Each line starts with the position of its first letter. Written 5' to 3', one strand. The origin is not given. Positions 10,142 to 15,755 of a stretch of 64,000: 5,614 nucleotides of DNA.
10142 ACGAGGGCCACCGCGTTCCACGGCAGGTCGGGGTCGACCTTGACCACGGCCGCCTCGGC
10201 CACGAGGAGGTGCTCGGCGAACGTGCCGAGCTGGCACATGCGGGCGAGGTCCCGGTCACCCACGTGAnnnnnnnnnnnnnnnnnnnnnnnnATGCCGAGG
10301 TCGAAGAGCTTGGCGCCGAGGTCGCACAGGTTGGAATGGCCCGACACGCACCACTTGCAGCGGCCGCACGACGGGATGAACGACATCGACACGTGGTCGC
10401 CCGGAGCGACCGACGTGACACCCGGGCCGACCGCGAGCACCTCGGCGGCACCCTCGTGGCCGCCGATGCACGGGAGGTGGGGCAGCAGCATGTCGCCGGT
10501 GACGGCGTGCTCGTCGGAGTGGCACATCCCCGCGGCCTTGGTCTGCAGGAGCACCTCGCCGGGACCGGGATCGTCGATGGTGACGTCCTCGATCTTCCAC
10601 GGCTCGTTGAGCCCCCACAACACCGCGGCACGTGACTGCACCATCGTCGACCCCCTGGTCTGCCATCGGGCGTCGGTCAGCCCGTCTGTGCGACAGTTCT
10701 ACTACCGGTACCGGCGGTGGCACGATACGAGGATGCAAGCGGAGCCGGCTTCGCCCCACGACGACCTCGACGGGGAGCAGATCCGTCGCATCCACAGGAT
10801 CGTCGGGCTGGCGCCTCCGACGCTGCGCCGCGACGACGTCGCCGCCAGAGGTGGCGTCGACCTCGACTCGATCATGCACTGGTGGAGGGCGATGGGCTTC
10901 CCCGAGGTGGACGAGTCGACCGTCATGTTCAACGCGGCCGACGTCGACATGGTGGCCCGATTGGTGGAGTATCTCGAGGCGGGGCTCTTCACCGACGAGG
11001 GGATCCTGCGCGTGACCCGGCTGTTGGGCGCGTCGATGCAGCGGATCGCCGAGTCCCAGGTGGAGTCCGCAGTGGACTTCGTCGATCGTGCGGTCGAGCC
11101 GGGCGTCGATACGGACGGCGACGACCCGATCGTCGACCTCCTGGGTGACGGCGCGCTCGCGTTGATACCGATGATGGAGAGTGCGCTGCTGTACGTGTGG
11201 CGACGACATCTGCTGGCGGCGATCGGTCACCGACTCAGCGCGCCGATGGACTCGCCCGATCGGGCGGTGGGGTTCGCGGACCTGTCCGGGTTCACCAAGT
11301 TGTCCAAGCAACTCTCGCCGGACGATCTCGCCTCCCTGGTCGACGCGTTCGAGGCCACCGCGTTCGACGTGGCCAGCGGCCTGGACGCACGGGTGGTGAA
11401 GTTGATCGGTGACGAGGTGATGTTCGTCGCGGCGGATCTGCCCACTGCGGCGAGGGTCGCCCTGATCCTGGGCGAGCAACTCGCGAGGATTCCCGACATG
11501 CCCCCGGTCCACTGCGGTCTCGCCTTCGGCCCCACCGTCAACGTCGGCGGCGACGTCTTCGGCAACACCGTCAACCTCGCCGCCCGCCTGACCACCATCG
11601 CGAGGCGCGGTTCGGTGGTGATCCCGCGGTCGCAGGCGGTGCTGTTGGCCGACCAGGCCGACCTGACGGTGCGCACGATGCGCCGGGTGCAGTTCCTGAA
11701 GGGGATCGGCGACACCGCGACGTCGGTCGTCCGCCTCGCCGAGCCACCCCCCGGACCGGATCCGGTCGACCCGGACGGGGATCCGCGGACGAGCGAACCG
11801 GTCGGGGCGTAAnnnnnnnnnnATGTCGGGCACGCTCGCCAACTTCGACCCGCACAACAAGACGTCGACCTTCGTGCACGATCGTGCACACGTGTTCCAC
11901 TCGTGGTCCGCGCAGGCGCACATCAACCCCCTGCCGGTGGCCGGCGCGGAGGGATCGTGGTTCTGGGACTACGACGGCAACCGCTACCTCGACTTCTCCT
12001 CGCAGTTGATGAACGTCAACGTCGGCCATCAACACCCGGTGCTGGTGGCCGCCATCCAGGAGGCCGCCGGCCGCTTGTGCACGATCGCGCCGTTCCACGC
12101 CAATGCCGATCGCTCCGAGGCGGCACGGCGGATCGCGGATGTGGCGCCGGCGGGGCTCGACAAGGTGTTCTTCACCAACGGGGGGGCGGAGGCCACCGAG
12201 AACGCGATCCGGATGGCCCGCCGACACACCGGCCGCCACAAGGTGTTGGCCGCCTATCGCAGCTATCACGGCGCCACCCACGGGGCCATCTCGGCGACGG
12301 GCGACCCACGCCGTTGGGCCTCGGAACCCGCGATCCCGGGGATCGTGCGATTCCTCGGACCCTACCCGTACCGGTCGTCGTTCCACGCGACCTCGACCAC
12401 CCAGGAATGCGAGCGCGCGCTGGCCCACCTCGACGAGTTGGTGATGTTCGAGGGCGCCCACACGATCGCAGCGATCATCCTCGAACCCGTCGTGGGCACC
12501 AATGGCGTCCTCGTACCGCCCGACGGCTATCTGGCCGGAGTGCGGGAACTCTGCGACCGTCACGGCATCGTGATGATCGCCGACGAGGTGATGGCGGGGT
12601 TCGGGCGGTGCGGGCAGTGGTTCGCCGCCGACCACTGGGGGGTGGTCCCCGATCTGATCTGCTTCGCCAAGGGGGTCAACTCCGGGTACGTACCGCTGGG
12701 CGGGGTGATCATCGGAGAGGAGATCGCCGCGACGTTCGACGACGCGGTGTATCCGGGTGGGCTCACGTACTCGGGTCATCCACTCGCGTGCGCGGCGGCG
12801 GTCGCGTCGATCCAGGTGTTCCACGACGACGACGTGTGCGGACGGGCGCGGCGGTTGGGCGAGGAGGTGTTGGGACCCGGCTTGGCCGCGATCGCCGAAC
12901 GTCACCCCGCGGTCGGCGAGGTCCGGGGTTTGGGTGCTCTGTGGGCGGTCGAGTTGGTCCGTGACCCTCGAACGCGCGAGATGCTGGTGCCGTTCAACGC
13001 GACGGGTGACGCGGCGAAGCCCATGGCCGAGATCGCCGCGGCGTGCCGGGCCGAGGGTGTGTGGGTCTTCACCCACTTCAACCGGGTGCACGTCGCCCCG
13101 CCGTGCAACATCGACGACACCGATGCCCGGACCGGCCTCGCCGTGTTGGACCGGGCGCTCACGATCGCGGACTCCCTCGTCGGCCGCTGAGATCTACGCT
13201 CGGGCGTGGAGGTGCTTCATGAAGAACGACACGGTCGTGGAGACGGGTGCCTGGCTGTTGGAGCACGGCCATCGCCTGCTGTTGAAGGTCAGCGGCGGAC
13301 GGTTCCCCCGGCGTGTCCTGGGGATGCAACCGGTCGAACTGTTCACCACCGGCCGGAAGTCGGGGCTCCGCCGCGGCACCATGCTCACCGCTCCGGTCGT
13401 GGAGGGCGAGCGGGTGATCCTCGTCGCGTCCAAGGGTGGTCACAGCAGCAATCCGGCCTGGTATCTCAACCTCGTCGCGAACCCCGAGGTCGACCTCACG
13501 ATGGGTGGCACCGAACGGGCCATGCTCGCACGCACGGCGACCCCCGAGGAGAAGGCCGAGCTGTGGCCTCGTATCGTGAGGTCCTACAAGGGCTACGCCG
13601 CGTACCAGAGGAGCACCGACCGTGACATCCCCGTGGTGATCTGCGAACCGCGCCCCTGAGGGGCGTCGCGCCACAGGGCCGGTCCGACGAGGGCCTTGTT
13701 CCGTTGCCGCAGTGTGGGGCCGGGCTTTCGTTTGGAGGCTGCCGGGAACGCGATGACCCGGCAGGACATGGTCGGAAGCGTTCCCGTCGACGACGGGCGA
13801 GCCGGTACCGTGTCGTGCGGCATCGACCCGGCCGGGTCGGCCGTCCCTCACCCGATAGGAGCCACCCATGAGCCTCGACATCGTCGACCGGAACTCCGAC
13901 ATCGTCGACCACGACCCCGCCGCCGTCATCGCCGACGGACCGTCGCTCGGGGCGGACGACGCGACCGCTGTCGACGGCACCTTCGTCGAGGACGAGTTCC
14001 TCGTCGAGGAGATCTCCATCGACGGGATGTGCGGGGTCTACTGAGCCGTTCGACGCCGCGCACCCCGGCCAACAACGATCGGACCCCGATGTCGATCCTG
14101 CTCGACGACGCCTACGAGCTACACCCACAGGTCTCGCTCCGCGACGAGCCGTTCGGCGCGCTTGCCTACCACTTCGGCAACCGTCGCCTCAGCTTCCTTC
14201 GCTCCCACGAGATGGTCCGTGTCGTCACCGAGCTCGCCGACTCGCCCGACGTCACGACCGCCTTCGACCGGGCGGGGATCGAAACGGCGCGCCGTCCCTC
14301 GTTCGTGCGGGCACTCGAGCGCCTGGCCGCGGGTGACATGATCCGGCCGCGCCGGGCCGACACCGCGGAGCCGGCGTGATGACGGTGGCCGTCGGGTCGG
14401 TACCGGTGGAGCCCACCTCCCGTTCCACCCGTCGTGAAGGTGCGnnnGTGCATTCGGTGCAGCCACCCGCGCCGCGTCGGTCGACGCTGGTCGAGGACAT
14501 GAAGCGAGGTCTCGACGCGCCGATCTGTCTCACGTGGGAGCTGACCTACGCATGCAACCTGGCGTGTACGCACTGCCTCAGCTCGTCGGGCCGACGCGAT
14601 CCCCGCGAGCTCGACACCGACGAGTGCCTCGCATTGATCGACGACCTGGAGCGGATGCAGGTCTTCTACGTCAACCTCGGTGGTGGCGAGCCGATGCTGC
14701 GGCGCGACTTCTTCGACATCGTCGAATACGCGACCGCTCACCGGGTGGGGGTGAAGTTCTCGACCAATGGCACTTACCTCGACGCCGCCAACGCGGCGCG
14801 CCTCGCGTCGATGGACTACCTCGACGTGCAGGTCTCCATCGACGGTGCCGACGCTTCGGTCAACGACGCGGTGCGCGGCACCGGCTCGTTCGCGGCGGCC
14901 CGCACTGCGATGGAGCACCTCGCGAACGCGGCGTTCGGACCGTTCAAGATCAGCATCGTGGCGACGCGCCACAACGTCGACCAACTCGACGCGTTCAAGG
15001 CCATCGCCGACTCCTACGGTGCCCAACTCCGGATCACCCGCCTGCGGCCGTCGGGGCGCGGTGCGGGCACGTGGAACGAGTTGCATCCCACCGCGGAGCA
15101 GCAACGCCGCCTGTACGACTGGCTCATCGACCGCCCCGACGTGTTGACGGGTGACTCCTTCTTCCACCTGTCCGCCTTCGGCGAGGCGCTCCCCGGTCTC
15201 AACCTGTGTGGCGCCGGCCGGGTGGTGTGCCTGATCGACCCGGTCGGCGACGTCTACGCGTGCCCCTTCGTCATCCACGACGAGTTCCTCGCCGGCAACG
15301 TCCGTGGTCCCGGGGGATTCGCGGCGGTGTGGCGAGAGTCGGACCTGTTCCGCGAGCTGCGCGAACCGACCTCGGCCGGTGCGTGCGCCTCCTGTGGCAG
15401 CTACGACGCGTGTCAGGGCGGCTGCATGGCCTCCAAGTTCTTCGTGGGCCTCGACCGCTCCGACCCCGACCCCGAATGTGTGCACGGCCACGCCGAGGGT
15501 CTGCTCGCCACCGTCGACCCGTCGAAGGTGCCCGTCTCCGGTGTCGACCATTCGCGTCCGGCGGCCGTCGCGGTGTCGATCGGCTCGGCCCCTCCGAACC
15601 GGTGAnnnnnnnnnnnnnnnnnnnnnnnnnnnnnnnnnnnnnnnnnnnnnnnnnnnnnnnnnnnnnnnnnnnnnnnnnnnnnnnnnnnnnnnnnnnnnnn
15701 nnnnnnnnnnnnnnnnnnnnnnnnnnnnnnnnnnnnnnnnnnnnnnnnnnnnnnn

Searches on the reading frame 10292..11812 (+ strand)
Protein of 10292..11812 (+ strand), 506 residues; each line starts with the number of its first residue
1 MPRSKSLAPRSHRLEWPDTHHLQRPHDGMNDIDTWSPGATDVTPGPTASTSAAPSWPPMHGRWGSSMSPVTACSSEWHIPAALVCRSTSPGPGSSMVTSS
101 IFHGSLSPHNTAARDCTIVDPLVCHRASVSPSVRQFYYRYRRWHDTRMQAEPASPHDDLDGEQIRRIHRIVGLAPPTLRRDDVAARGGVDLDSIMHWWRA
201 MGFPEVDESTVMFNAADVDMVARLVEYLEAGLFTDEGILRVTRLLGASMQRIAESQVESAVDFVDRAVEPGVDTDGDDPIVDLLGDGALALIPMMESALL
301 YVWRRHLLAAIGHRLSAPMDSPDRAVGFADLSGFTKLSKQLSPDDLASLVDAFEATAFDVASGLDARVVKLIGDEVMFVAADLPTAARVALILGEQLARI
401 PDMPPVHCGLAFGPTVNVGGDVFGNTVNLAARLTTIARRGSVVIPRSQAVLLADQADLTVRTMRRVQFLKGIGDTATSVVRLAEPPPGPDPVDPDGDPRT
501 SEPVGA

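Call 15: search_protein_families(library=pfam, proteins=[window:10292-11812:+])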
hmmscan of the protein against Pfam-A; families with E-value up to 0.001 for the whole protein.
window:10292-11812:+ (506 aa): 2 families
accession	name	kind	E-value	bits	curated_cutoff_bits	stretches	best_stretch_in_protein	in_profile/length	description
PF16701.10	Ad_Cy_reg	-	7.5e-10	39.4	28.6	1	176-296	57-175/186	Adenylate cyclase regulatory domain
PF00211.25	Guanylate_cyc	-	5.3e-08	33.1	21.9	0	421-463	124-167/183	Adenylate and Guanylate cyclase catalytic domain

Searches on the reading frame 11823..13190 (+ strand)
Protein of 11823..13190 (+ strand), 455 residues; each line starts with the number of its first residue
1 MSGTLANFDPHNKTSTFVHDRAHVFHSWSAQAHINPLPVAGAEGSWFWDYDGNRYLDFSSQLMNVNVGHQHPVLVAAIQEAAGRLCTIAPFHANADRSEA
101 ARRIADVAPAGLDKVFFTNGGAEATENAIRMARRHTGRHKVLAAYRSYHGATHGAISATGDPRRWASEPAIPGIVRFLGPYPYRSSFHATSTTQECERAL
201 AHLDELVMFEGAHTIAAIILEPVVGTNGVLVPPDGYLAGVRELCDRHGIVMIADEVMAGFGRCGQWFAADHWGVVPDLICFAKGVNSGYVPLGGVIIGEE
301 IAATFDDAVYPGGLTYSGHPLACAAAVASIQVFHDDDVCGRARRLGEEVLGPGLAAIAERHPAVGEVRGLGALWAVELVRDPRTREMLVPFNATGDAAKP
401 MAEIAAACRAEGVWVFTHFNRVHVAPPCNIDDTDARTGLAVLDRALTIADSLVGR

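Call 15: search_protein_families(library=pfam, proteins=[window:11823-13190:+])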
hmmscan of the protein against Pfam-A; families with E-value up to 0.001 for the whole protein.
window:11823-13190:+ (455 aa): 1 family
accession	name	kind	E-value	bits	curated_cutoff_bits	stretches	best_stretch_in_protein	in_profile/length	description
PF00202.27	Aminotran_3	-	5.8e-96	322.1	30.5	1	36-446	10-403/403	Aminotransferase class-III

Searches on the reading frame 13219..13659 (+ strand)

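Call 15: search_protein_families(library=pfam, proteins=[window:13219-13659:+])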
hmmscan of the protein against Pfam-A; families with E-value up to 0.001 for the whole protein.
window:13219-13659:+ (146 aa): 1 family
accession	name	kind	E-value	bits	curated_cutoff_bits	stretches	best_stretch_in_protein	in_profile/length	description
PF04075.20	F420H2_quin_red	-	1.9e-32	112.5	22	1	26-144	13-130/130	F420H(2)-dependent quinone reductase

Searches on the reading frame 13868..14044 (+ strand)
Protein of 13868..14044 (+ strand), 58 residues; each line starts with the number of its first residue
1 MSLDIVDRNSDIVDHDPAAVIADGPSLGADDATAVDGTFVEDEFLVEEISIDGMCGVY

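Call 16: search_protein_families(library=pfam, proteins=[window:13868-14044:+])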
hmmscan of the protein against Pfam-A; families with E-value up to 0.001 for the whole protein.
window:13868-14044:+ (58 aa): 1 family
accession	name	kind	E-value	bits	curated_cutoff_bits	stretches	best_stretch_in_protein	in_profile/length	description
PF23709.1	MftA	-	5.4e-12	46.1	27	1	32-58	4-29/29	Mycofactocin precursor peptide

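Call 27: search_protein_families(library=ncbifam, proteins=[window:13868-14044:+])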
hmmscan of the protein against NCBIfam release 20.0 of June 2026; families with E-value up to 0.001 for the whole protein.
window:13868-14044:+ (58 aa): 1 family
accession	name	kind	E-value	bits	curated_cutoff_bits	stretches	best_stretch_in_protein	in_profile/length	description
TIGR03969.1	mycofactocin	equivalog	6.2e-13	48.3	25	1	38-58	3-23/23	mycofactocin precursor MftA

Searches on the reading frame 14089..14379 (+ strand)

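Call 15: search_protein_families(library=pfam, proteins=[window:14089-14379:+])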
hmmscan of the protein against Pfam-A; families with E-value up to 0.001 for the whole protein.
window:14089-14379:+ (96 aa): 0 families

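Call 27: search_protein_families(library=ncbifam, proteins=[window:14089-14379:+])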
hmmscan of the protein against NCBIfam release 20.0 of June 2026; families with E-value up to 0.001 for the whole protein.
window:14089-14379:+ (96 aa): 1 family
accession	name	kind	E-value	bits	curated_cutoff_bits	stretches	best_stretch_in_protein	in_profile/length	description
TIGR03967.2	mycofact_MftB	equivalog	3.5e-30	104.1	33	1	6-88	3-85/85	mycofactocin biosynthesis chaperone MftB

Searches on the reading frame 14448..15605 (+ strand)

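Call 16: search_protein_families(library=pfam, proteins=[window:14448-15605:+])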
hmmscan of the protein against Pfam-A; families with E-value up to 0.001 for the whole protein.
window:14448-15605:+ (385 aa): 3 families
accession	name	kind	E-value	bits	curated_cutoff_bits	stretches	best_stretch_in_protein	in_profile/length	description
PF04055.27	Radical_SAM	-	8.3e-24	85.1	29.5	1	31-176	2-155/166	Radical SAM superfamily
PF13186.11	SPASM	-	1.4e-05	25.7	21.5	1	254-316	1-66/67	Iron-sulfur cluster-binding domain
PF13353.11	Fer4_12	-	4e-05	24.4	22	1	35-133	14-115/137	4Fe-4S single cluster domain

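Call 27: search_protein_families(library=ncbifam, proteins=[window:14448-15605:+])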
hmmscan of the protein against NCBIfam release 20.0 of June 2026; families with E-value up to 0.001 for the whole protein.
window:14448-15605:+ (385 aa): 69 families (the best 25 are shown)
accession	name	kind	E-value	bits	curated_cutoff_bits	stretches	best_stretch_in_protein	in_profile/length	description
TIGR03962.1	mycofact_rSAM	equivalog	7.6e-181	600.7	265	1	15-350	1-337/339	mycofactocin radical SAM maturase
TIGR04545.1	rSAM_ahbD_hemeb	equivalog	2e-47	162.3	500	2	28-225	2-200/339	heme b synthase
TIGR04055.1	rSAM_NirJ2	equivalog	2e-41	142.6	500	2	28-213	2-188/326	putative heme d1 biosynthesis radical SAM protein NirJ2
NF045574.1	sacti_mat_StsB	exception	1e-40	140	625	1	31-330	101-399/466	StsB family radical SAM/SPASM domain sactipeptide maturase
TIGR04303.1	GeoRSP_rSAM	equivalog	4.5e-40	138.2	400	1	22-344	1-324/325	GeoRSP system radical SAM/SPASM protein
TIGR04053.2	TIGR04053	equivalog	2e-39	135.9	395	2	24-228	6-212/366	TIGR04053 family radical SAM/SPASM domain-containing protein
TIGR04051.1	rSAM_NirJ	equivalog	4.9e-38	131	515.45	2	28-229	4-205/354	heme d1 biosynthesis radical SAM protein NirJ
TIGR04054.1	rSAM_NirJ1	equivalog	7.3e-34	117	650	1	28-229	38-239/387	putative heme d1 biosynthesis radical SAM protein NirJ1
NF050035.1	rSAM_WgK_link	exception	8.3e-34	117.1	650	2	21-188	4-172/367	radical SAM/SPASM peptide maturase WgkB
TIGR02109.1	PQQ_syn_pqqE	equivalog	2.7e-32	112.1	381.35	1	23-348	4-334/358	pyrroloquinoline quinone biosynthesis protein PqqE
TIGR04347.1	pseudo_SAM_Halo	equivalog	1.9e-31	109.7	525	2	28-226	40-238/390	TIGR04347 family pseudo-SAM/SPASM protein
TIGR03913.1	rad_SAM_trio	equivalog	7.9e-29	100.4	591.75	2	9-170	4-160/477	GDL motif peptide-associated radical SAM/SPASM maturase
TIGR04250.1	SCM_rSAM_ScmE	equivalog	5.5e-28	97.9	400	1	27-184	4-162/358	SynChlorMet cassette radical SAM/SPASM protein ScmE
TIGR04133.1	rSAM_w_lipo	hypoth_equivalog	5.4e-27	94.6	425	1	28-328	26-333/350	TIGR04133 family radical SAM/SPASM protein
TIGR04251.1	SCM_rSAM_ScmF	equivalog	1.1e-26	94.1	400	1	30-334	8-329/353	SynChlorMet cassette radical SAM/SPASM protein ScmF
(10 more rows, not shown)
